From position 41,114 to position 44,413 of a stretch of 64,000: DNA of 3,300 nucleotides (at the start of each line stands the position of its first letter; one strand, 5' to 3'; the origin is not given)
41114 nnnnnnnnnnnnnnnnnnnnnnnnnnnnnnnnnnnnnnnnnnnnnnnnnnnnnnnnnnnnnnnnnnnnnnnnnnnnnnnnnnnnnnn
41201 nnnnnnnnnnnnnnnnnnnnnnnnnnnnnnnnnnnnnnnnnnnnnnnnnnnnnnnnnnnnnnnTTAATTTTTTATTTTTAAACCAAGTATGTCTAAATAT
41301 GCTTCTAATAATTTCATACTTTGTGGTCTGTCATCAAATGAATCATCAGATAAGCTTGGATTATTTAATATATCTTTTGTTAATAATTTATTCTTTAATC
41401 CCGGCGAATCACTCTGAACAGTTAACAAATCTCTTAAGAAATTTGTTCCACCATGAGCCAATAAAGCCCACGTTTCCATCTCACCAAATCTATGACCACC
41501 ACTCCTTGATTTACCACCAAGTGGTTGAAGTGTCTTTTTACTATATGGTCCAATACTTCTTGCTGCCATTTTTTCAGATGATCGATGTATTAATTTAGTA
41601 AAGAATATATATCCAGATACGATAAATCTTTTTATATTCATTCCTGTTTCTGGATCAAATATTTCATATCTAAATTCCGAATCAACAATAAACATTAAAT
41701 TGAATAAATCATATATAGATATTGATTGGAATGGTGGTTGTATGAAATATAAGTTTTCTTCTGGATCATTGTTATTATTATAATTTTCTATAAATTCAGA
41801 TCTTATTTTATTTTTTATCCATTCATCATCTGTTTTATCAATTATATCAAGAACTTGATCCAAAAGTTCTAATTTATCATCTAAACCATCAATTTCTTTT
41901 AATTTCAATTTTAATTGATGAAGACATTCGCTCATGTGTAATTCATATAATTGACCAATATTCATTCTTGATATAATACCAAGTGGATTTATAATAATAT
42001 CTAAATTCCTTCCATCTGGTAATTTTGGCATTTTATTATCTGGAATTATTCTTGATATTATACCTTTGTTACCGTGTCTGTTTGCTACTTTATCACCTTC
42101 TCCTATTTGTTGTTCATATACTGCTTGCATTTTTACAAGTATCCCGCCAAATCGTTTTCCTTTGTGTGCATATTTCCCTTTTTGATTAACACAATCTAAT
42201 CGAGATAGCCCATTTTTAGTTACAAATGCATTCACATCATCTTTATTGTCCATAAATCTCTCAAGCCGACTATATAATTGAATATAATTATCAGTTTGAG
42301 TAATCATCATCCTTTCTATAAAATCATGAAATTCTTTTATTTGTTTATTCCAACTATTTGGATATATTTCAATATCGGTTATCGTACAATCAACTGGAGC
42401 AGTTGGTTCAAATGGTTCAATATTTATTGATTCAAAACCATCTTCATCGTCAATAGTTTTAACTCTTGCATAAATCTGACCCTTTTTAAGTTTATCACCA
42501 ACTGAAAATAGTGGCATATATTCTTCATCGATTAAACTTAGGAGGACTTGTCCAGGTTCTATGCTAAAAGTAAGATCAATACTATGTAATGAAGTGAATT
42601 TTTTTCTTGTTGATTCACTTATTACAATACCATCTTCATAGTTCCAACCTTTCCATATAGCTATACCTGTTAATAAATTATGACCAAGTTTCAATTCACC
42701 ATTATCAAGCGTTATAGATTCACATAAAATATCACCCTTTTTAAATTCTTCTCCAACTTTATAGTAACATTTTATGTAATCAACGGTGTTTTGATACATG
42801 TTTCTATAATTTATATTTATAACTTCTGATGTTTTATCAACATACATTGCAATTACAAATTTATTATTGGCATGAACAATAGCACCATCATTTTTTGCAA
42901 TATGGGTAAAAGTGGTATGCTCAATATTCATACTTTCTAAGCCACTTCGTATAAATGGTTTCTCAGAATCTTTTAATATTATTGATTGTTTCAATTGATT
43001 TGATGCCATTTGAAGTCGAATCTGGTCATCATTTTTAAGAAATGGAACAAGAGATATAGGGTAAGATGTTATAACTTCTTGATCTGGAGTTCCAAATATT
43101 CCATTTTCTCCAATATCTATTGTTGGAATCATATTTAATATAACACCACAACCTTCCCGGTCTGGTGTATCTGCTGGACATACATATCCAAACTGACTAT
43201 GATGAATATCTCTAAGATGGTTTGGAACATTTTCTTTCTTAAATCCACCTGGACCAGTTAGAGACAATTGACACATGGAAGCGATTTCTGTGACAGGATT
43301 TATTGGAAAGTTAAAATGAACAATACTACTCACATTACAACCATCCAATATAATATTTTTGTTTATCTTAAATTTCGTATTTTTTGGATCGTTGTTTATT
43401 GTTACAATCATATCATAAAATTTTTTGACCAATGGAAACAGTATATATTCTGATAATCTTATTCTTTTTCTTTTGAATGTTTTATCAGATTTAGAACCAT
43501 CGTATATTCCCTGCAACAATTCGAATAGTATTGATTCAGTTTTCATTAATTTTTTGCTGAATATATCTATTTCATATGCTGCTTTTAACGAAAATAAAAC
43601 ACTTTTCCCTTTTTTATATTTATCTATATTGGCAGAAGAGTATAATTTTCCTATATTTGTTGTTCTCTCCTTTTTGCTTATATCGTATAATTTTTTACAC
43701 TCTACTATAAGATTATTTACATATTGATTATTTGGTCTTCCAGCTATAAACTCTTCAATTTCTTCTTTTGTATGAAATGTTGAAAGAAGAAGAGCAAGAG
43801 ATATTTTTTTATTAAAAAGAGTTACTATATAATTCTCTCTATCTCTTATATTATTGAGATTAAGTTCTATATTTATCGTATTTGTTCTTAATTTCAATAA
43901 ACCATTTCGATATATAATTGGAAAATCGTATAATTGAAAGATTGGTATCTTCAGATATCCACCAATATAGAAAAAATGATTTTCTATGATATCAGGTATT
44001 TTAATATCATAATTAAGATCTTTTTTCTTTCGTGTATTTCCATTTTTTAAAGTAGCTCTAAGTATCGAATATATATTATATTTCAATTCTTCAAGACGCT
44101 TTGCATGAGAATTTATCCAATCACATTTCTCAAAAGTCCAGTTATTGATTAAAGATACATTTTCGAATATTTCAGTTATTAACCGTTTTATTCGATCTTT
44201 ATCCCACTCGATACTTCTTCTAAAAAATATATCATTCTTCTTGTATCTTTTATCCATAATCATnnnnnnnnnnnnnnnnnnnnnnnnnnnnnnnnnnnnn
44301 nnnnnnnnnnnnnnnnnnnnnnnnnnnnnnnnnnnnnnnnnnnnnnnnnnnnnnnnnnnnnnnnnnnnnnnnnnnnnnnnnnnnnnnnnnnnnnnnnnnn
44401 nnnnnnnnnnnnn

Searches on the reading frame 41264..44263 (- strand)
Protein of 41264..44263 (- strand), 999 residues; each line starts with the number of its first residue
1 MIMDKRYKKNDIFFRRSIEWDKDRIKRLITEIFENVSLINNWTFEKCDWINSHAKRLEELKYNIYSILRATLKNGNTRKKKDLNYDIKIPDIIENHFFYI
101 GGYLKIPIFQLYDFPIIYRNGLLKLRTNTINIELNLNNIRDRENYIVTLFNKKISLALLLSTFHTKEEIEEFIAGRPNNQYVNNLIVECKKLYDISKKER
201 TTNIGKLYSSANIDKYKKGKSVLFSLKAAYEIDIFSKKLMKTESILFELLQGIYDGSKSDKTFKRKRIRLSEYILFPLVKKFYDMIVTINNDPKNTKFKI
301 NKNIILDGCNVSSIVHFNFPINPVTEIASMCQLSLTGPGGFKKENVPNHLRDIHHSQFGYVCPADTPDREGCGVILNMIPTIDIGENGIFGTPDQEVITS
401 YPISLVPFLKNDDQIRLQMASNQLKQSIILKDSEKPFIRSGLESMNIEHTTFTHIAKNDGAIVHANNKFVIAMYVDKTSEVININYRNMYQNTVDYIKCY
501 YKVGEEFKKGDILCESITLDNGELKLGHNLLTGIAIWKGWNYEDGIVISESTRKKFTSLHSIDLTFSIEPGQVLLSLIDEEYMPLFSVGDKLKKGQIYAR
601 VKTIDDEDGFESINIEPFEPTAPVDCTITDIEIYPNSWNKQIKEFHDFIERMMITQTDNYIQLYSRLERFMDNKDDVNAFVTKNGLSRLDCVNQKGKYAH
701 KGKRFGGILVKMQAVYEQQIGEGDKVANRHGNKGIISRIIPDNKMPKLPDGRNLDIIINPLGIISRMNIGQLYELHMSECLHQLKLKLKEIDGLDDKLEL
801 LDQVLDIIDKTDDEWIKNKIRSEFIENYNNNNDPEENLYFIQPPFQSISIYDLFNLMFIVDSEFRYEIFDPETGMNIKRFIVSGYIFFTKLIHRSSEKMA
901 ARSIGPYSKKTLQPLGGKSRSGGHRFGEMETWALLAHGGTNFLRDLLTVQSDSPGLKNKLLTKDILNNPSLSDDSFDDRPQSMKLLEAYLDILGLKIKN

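Call 43: search_protein_families(library=pfam, proteins=[window:41264-44263:-], max_evalue=0.01)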
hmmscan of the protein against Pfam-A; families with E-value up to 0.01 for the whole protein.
window:41264-44263:- (999 aa): 3 families
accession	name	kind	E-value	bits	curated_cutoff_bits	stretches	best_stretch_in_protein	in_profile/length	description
PF00562.33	RNA_pol_Rpb2_6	-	1.9e-46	159.3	23.4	1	511-920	62-373/373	RNA polymerase Rpb2, domain 6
PF04565.21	RNA_pol_Rpb2_3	-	9.8e-12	45.3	21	1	321-378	6-62/68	RNA polymerase Rpb2, domain 3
PF04560.25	RNA_pol_Rpb2_7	-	1.3e-10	42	32.1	1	922-953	1-32/87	RNA polymerase Rpb2, domain 7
